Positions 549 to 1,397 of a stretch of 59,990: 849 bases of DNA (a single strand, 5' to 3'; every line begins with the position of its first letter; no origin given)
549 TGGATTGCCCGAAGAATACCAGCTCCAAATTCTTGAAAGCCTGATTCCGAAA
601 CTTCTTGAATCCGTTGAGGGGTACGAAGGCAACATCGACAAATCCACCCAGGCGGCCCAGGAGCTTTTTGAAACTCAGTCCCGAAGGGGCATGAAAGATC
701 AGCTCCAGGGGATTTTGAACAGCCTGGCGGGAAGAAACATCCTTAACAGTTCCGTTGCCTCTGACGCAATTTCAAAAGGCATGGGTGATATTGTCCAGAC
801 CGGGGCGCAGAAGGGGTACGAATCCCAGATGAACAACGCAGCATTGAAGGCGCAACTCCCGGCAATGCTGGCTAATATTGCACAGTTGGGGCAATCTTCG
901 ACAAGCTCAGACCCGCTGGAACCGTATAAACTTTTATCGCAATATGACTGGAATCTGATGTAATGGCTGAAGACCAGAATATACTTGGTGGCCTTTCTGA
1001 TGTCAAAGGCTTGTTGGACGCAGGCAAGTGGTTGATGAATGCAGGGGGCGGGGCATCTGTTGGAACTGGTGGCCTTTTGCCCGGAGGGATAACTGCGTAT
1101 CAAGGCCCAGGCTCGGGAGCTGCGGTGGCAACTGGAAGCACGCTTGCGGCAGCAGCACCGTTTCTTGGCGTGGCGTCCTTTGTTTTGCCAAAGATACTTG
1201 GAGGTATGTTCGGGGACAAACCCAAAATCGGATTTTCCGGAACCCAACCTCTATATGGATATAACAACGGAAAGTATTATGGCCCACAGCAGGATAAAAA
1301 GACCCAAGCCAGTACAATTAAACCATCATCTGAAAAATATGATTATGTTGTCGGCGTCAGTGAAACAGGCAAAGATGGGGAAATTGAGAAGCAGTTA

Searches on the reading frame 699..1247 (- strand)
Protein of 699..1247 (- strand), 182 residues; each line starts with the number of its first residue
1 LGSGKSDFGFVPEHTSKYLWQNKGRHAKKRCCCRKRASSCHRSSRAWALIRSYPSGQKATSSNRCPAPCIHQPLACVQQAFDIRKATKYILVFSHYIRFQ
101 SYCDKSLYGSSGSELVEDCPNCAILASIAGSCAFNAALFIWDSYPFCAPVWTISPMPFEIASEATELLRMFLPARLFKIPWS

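Call 84: search_protein_families(library=pfam, alignment_id=A3, max_evalue=0.01)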
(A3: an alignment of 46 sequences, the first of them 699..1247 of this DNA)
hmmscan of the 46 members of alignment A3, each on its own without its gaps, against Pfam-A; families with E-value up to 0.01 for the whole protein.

A. member 1, window:699-1247:- (182 aa): 0 families

B. families by the number of members that match (of 46 scanned): 6 families
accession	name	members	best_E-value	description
PF06147.18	DUF968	1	2.3e-10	Protein of unknown function (DUF968)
PF24963.1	DUF7768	1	1.7e-08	Domain of unknown function (DUF7768)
PF14359.12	DUF4406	1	1.7e-06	Domain of unknown function (DUF4406)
PF09152.16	DUF1937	1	1.6e-05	Domain of unknown function (DUF1937)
PF05014.21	Nuc_deoxyrib_tr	1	0.00048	Nucleoside 2-deoxyribosyltransferase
PF14952.11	zf-tcix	1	0.003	Putative treble-clef, zinc-finger, Zn-binding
